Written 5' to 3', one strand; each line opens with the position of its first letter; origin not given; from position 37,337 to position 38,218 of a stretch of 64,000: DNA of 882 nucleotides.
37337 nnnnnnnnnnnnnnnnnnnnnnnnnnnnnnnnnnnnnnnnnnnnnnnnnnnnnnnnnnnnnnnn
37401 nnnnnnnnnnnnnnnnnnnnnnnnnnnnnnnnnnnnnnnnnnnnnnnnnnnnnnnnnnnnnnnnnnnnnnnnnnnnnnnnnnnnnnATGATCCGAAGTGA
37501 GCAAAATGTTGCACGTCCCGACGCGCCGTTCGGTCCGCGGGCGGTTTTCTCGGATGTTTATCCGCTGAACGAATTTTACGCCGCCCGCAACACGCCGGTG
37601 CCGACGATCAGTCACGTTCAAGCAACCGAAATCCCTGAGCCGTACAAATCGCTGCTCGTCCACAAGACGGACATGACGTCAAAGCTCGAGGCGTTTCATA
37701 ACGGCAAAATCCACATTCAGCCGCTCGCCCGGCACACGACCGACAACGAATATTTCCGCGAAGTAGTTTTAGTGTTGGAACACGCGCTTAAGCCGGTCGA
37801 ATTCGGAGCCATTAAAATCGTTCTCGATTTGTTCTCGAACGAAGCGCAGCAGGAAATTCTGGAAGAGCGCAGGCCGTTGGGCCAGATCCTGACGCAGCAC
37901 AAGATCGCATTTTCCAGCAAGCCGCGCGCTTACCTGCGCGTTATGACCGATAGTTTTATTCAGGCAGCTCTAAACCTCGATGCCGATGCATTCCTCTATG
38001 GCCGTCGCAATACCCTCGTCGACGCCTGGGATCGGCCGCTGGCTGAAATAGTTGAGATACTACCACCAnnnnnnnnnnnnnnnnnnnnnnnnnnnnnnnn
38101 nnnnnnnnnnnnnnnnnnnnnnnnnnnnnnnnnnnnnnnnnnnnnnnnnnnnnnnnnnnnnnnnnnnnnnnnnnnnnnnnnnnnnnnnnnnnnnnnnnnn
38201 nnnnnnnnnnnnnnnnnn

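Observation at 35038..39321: Four translationally coupled genes (ATGA overlaps at every junction): PQQ beta-propeller, HemN-like radical SAM, UbiC-like chorismate lyase and WxWxIP flavin halogenase-family enzyme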

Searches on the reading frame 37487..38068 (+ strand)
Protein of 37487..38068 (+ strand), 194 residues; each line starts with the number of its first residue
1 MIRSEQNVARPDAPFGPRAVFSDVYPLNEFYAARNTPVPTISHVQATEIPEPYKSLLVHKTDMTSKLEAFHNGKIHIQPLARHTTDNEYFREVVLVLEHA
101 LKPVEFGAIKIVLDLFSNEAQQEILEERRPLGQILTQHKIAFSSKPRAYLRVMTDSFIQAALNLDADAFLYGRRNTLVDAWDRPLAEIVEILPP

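Call 3: search_protein_families(library=pfam, proteins=[window:37487-38068:+], max_evalue=0.01)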
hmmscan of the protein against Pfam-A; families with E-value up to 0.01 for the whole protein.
window:37487-38068:+ (194 aa): 0 families

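Call 4: search_protein_families(library=ncbifam, proteins=[window:37487-38068:+], max_evalue=0.01)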
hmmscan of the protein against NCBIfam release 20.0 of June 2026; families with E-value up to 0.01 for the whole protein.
window:37487-38068:+ (194 aa): 0 families

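Call 7: search_solved_structures(query=window:37487-38068:+, max_evalue=10, show_alignments=2)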
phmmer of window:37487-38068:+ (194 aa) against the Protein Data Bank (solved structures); distinct sequences matched with E-value up to 10: 0.

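Call 10: find_homologous_proteins(query=window:37487-38068:+, max_evalue=0.001)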
Query window:37487-38068:+ (194 aa): 1713 proteins with E <= 0.001 among 1805 candidates; the best 120 are listed.
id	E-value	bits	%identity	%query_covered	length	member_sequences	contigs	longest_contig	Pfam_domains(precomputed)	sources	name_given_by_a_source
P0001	1.5e-114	398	92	100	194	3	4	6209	-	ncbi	ncbi:MAG: hypothetical protein ACXWBP_08395 [Limisphaerales bacterium]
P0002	2.6e-108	378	89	99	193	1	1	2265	-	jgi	jgi:chorismate-pyruvate lyase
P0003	1.3e-105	369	85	99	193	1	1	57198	-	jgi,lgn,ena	-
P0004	9.7e-103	360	83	99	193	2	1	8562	-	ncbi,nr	ncbi:MAG: hypothetical protein JWO95_1984 [Verrucomicrobiales bacterium]|nr:hypothetical protein [Ve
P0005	4.1e-102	358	84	100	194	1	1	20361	-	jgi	jgi:chorismate-pyruvate lyase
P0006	7.1e-102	357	83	100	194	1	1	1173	-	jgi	jgi:chorismate-pyruvate lyase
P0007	3.3e-100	352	81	100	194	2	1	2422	-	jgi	jgi:chorismate-pyruvate lyase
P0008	2.0e-98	346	78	100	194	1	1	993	-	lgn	-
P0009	7.6e-98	344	80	97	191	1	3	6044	-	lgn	-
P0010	4.2e-97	341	80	97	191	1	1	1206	-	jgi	jgi:chorismate-pyruvate lyase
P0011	7.0e-97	341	78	100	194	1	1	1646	-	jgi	jgi:hypothetical protein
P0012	1.9e-96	339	82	94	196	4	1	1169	-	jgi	jgi:chorismate-pyruvate lyase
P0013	2.6e-96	339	77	100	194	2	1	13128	-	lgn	-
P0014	5.8e-96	338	76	100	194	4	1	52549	-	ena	-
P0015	5.4e-95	335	78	98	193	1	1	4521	-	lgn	-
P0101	7.6e-64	233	60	93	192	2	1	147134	-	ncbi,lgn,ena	-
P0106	1.2e-62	229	60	92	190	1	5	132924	-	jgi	jgi:hypothetical protein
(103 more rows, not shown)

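Call 12: find_encoding_contigs(protein=P0101, flank=10000, max_places=2)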
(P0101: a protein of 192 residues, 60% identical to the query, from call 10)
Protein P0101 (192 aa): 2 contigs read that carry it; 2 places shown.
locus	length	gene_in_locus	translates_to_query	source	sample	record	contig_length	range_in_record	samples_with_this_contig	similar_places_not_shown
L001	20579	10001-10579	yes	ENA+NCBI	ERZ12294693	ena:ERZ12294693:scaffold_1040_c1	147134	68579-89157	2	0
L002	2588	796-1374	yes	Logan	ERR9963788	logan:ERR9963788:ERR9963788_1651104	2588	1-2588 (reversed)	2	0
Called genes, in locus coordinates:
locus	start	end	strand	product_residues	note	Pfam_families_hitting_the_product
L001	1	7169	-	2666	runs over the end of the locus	PF07081:DUF1349 (faint), PF07691:PA14 (weak), PF02018:CBM_4_9 (faint), PF13927:Ig_3 (weak), PF00932:LTD, PF08757:CotH, PF00932:LTD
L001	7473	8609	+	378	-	-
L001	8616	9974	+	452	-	PF04055:Radical_SAM, PF06969:HemN_C (weak)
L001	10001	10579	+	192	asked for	-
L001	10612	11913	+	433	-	PF00890:FAD_binding_2 (weak), PF01266:DAO (weak), PF01494:FAD_binding_3, PF01946:Thi4 (weak), PF04820:Trp_halogenase, PF07992:Pyr_redox_2 (weak), PF12831:FAD_oxidored, PF04820:Trp_halogenase, +3 more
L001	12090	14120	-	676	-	PF18998:Flg_new_2 (weak)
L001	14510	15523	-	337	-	PF14022:DUF4238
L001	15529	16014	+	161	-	PF04480:DUF559 (weak), PF18741:MTES_1575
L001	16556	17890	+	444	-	PF13579:Glyco_trans_4_4, PF13439:Glyco_transf_4, PF20706:GT4-conflict (weak), PF00534:Glycos_transf_1, PF13692:Glyco_trans_1_4, PF13524:Glyco_trans_1_2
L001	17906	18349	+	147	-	PF13279:4HBT_2, PF03061:4HBT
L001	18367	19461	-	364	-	PF01408:GFO_IDH_MocA, PF22725:GFO_IDH_MocA_C3, PF02894:GFO_IDH_MocA_C (weak)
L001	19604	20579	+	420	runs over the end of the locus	PF09861:Lar_N, PF21113:LarA_C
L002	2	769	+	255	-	?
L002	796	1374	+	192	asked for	-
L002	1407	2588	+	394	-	?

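Call 13: find_encoding_contigs(protein=P0106, flank=10000, max_places=2)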
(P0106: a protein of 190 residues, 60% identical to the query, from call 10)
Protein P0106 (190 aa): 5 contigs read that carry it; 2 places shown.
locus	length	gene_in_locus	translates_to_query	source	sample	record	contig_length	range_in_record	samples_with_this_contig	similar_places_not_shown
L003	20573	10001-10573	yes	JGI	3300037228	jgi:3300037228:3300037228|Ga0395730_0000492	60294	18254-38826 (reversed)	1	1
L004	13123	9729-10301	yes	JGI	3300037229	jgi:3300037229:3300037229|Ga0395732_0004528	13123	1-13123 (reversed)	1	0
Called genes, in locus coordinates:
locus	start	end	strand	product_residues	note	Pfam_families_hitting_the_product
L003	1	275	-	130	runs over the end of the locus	PF01245:Ribosomal_L19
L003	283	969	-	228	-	PF01746:tRNA_m1G_MT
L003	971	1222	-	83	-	PF13083:KH_KhpA-B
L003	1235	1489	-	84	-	PF00886:Ribosomal_S16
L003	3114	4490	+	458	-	PF00078:RVT_1, PF08388:GIIM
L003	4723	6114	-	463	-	PF00202:Aminotran_3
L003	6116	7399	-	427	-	PF01408:GFO_IDH_MocA, PF22725:GFO_IDH_MocA_C3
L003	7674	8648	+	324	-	-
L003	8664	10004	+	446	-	PF04055:Radical_SAM, PF06969:HemN_C (weak)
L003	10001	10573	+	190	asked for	-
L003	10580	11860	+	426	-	PF00890:FAD_binding_2 (faint), PF01266:DAO (faint), PF01494:FAD_binding_3, PF04820:Trp_halogenase, PF12831:FAD_oxidored, PF13450:NAD_binding_8 (weak), PF04820:Trp_halogenase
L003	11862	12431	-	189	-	PF00929:RNase_T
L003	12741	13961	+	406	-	PF00079:Serpin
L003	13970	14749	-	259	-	PF13489:Methyltransf_23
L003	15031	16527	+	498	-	PF02638:GHL10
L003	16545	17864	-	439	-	PF10518:TAT_signal (faint), PF01408:GFO_IDH_MocA, PF22725:GFO_IDH_MocA_C3 (faint)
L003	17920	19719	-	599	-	PF07635:PSCyt1, PF03781:FGE-sulfatase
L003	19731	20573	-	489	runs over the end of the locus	PF04542:Sigma70_r2, PF04545:Sigma70_r4, PF08281:Sigma70_r4_2 (weak)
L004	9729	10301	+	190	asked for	-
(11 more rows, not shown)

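Call 18: search_protein_representatives(protein=window:37487-38068:+)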
Query: 194 residues. Proteins with E-value up to 0.001 (for the whole library): 1393; up to 1e-10: 813; up to 1e-30: 110. The best 150 are listed.
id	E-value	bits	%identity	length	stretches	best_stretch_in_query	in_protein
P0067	7.2e-68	244.5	64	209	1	15-194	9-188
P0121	1.3e-56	207.8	59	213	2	42-194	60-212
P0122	6.4e-48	179.5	53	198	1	22-194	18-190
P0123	2.7e-47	177.4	51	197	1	24-194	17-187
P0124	2.8e-47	177.4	51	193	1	22-194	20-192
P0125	9.8e-47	175.6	51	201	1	23-193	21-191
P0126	2.6e-45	171.0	49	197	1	19-194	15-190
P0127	1.0e-44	169.1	49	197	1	19-194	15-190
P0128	2.5e-44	167.8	48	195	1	6-194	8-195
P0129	9.4e-44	165.9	50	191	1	22-194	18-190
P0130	6.8e-43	163.1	47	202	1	3-193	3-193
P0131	1.0e-40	156.0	49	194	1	25-194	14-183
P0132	1.1e-40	155.9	46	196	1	11-194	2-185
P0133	1.7e-40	155.3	47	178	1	24-194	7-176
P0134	2.6e-40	154.7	47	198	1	19-194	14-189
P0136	2.0e-39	151.8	45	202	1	15-193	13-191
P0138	2.3e-38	148.3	44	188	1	24-194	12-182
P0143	2.7e-36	141.6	43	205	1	19-194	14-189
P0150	1.6e-35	139.1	43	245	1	22-194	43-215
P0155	2.8e-35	138.3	42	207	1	19-194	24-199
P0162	8.8e-35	136.7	45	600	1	24-193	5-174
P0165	1.2e-34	136.2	45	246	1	24-193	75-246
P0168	1.9e-34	135.6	43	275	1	15-194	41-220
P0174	1.0e-33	133.2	44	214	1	27-194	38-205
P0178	1.4e-33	132.8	41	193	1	24-194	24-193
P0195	1.2e-32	129.7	42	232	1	26-194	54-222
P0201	2.6e-32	128.6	42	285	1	3-194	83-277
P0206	3.2e-32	128.3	38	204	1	23-194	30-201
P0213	9.3e-32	126.8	40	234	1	27-194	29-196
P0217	1.4e-31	126.2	42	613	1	23-193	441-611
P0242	6.0e-30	120.9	40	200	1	21-192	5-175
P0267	4.2e-29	118.2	39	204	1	19-193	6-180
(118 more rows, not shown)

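Call 19: search_protein_families(library=pfam, proteins=[P0162, P0217, P0201, P0168, P0150], max_evalue=0.001)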
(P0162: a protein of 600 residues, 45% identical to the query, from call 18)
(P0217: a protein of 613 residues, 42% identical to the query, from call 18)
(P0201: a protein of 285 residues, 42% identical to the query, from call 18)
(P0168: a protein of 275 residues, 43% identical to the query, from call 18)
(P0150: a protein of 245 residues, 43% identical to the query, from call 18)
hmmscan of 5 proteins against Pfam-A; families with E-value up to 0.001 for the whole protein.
P0162 (600 aa): 10 families
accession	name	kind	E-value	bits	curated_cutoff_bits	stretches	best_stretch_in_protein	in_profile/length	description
PF04820.20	Trp_halogenase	-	1.1e-31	110.6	21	2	275-538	147-387/458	Tryptophan halogenase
PF01494.25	FAD_binding_3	-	1.7e-13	51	22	1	183-490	1-307/349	FAD binding domain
PF12831.13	FAD_oxidored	-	4.2e-11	43.2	27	1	185-345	1-146/416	FAD dependent oxidoreductase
PF01266.30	DAO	-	1e-08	35.6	27.9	1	185-218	1-34/353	FAD dependent oxidoreductase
PF07992.20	Pyr_redox_2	-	8.6e-07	29.1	26.1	0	184-217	1-35/291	Pyridine nucleotide-disulphide oxidoreductase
PF00890.30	FAD_binding_2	-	1.7e-06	27.9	20.4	1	185-216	1-32/414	FAD binding domain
PF01946.23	Thi4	-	1.4e-05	24.9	26.2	1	183-215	17-50/235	Thi4 family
PF00070.33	Pyr_redox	-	0.00013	22.8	22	0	186-225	2-41/82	Pyridine nucleotide-disulphide oxidoreductase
PF03486.20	HI0933_like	-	0.00023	21.1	50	1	185-222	2-39/244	HI0933-like protein Rossmann domain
PF13450.12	NAD_binding_8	-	0.00037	21.2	21.9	1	188-216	1-29/68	NAD(P)-binding Rossmann-like domain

P0217 (613 aa): 2 families
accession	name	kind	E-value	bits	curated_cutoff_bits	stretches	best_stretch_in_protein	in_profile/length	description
PF04055.27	Radical_SAM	-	3.1e-21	76.7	29.5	1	57-229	1-163/166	Radical SAM superfamily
PF06969.22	HemN_C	-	9.7e-05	22.8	24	1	361-424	2-66/67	HemN C-terminal domain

P0201 (285 aa): 0 families

P0168 (275 aa): 0 families

P0150 (245 aa): 0 families

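Call 20: predict_structure(alignment_id=A1)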
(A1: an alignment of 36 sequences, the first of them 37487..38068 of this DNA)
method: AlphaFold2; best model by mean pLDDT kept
length: 194 residues; sequences in the alignment: 36
mean_pLDDT: 89.8   pTM: 0.83
mean pLDDT of the five models: 89.8, 89.6, 89.6, 88.8, 88.7
residues with pLDDT >= 90: 159; 70-90: 15; 50-70: 10; < 50: 10
segments of 3 or more residues with pLDDT < 50: 1-4, 6-9
pLDDT, mean of each block of 10 residues (from residue 1): 45 55 89 95 97 95 91 94 94 95 97 97 93 92 93 97 95 95 95 96
secondary structure, 60 per line:
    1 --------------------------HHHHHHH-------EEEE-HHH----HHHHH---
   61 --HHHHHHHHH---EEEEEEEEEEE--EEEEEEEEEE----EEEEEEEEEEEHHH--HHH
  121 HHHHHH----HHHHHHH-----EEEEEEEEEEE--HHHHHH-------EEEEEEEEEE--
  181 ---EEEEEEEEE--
elements in order: H27-33 E41-44 H53-57 H63-71 E75-85 E88-97 E102-112 H118-126 H131-137 E143-153 H156-161 E169-178 E184-192

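Call 23: fold_search(model_id=the predicted structure, library=pdb)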
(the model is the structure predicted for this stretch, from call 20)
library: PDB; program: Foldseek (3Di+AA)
matches with E <= 10: 1259; with E <= 0.001: 46
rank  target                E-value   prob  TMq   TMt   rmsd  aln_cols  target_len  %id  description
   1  2nwi_F                6.6e-08  1.00  0.64  0.77   2.4       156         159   17  Crystal structure of protein AF1396 from Archaeoglobus fulgidus, Pfam DUF98 (released 2006-11-21)
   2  2nwi_A                1.7e-07  1.00  0.64  0.76   2.6       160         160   17  Crystal structure of protein AF1396 from Archaeoglobus fulgidus, Pfam DUF98 (released 2006-11-21)
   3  2nwi_B                1.1e-06  1.00  0.63  0.79   2.1       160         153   16  Crystal structure of protein AF1396 from Archaeoglobus fulgidus, Pfam DUF98 (released 2006-11-21)
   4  3f8m_A                9.7e-06  1.00  0.54  0.46   3.3       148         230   15  Crystal Structure of PhnF from Mycobacterium smegmatis (released 2009-11-17)
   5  4zs8_A                2.7e-05  1.00  0.51  0.44   4.2       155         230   12  Crystal structure of ligand-free, full length DasR (released 2016-06-08)
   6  3f8m_B                3.6e-05  1.00  0.55  0.49   3.4       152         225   14  Crystal Structure of PhnF from Mycobacterium smegmatis (released 2009-11-17)
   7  2ikk_A                3.6e-05  1.00  0.40  0.51   5.9       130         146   16  Structural Genomics, the crystal structure of the C-terminal domain of Yurk from Bacillus subtilis subsp. subtilis str (released 2006-10-31)
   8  4zsi_B                4.0e-05  1.00  0.55  0.64   3.4       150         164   11  Crystal structure of the effector-binding domain of DasR (DasR-EBD) in complex with glucosamine-6-phosphate (released 2016-06-08)
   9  2wv0_H                4.2e-05  1.00  0.56  0.49   4.5       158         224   11  Crystal structure of the GntR-HutC family member YvoA from Bacillus subtilis (released 2010-01-12)
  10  4zsi_A                4.4e-05  1.00  0.52  0.60   3.7       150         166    9  Crystal structure of the effector-binding domain of DasR (DasR-EBD) in complex with glucosamine-6-phosphate (released 2016-06-08)
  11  3f8l_B                6.1e-05  1.00  0.52  0.60   3.6       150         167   14  Crystal Structure of the Effector Domain of PhnF from Mycobacterium smegmatis (released 2009-11-17)
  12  3f8l_A                7.6e-05  1.00  0.53  0.62   3.6       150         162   14  Crystal Structure of the Effector Domain of PhnF from Mycobacterium smegmatis (released 2009-11-17)
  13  2wv0_E                8.0e-05  1.00  0.54  0.46   5.0       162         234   10  Crystal structure of the GntR-HutC family member YvoA from Bacillus subtilis (released 2010-01-12)
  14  3cnv_B                8.0e-05  1.00  0.44  0.52   4.9       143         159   13  Crystal structure of the ligand-binding domain of a putative GntR-family transcriptional regulator from Bordetella bro (released 2008-04-29)
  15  3cnv_A                8.5e-05  1.00  0.46  0.55   4.5       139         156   12  Crystal structure of the ligand-binding domain of a putative GntR-family transcriptional regulator from Bordetella bro (released 2008-04-29)
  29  1g81                  2.0e-04  1.00  0.54  0.63   4.7       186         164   16  CHORISMATE LYASE WITH BOUND PRODUCT, ORTHORHOMBIC CRYSTAL FORM (released 2001-05-15)
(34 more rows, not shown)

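Call 25: search_solved_structures(query=A1, max_evalue=10, show_alignments=5)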
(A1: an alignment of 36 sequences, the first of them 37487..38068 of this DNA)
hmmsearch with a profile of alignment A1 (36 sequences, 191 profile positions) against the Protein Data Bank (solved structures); distinct sequences matched with E-value up to 10: 1.
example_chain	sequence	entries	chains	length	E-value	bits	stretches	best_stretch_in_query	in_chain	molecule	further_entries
2nwi_A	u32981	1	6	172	0.66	12.8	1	86-166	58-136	Hypothetical protein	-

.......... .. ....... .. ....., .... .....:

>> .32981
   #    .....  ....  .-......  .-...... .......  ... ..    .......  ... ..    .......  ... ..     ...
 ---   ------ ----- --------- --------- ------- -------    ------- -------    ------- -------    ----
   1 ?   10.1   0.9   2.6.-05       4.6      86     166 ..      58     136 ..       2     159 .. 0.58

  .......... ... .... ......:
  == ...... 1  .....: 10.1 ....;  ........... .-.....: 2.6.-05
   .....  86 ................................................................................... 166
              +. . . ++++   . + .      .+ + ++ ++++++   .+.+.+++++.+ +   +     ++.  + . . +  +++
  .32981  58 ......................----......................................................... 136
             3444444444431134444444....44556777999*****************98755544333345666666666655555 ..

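Call 27: find_related_loci(query=A1, collection=genome_contigs, flank=8000)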
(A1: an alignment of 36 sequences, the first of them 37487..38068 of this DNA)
Query A1 (194 aa) in genome_contigs; peptide patterns used: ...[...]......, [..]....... (x = any residue, [..] = any of these).
263 stretches matched a pattern; 171 encode a relative of the query (tblastn E <= 1e-3); the best 80 are kept; 80 distinct loci.
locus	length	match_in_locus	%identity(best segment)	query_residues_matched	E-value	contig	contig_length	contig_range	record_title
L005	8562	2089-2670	82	1-194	3e-109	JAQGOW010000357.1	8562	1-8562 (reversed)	MAG: Verrucomicrobiales bacterium isolate RYN_623 scaffold_1037550, whole genome shotgun sequence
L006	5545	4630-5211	81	1-194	9e-108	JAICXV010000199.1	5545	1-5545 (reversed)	MAG: Verrucomicrobiia bacterium isolate LS_FP_2_bin.140 k141_2693505_length_5545_cov_8.0000, whole genome shotgun sequen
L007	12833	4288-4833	70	13-194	4e-86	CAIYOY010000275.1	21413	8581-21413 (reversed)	MAG: uncultured Verrucomicrobiales bacterium isolate Umea3_bin-0111 genome assembly, contig: bin-0111:275/427, whole gen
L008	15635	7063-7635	66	4-194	7e-83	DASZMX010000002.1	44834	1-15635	MAG TPA_asm: Verrucomicrobiia bacterium isolate SMAG_U5902 k141_3302660, whole genome shotgun sequence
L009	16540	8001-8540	69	15-194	3e-80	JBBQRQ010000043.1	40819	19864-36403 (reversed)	MAG: Verrucomicrobiota bacterium isolate Co_metawrap_1697 Cmw_1697_k141_17646362_length_40819_cov_20.9690, whole genome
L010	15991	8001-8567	62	6-194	3e-78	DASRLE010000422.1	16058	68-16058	MAG TPA_asm: Candidatus Saccharimonadales bacterium isolate SMAG_U10180 k141_705116, whole genome shotgun sequence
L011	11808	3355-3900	63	13-194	1e-76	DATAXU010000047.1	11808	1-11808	MAG TPA_asm: Verrucomicrobiia bacterium isolate SMAG_U5661 k141_1907870, whole genome shotgun sequence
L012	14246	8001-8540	66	15-194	7e-76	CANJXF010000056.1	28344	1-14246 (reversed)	MAG: Verrucomicrobiales bacterium isolate RH-23may17-789 genome assembly, contig: RH-23may17-C11813, whole genome shotgu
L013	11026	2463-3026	63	6-194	2e-74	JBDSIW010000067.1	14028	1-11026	MAG: Verrucomicrobiota bacterium isolate cluster1_bin.308 k127_11688876, whole genome shotgun sequence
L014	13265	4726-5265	64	15-194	8e-74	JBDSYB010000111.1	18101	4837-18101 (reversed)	MAG: Verrucomicrobiota bacterium isolate cluster1_bin.665 k127_4736386, whole genome shotgun sequence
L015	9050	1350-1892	63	14-194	8e-73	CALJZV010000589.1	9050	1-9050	MAG TPA_asm: uncultured Verrucomicrobiales bacterium isolate SRR7515931_bin.121_CONCOCT_v1.1_MAG genome assembly, contig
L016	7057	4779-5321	62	14-194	1e-72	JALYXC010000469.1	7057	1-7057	MAG: Verrucomicrobiota bacterium isolate KAP bin3 SD1490-92_k127_330565, whole genome shotgun sequence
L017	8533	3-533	64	18-194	2e-72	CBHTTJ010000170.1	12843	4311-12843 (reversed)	MAG TPA_asm: uncultured bacterium isolate ERR14722427_binner23_Refined_58 genome assembly, contig: ERZ27336822.2229, who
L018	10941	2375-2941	60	7-194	3e-72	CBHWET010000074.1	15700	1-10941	MAG TPA_asm: uncultured bacterium isolate ERR14722429_binner12_Refined_101 genome assembly, contig: ERZ27336827.1883, wh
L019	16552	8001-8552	60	11-194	3e-72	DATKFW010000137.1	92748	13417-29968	MAG TPA_asm: Candidatus Baltobacteraceae bacterium isolate SMAG_U14535 k141_641900, whole genome shotgun sequence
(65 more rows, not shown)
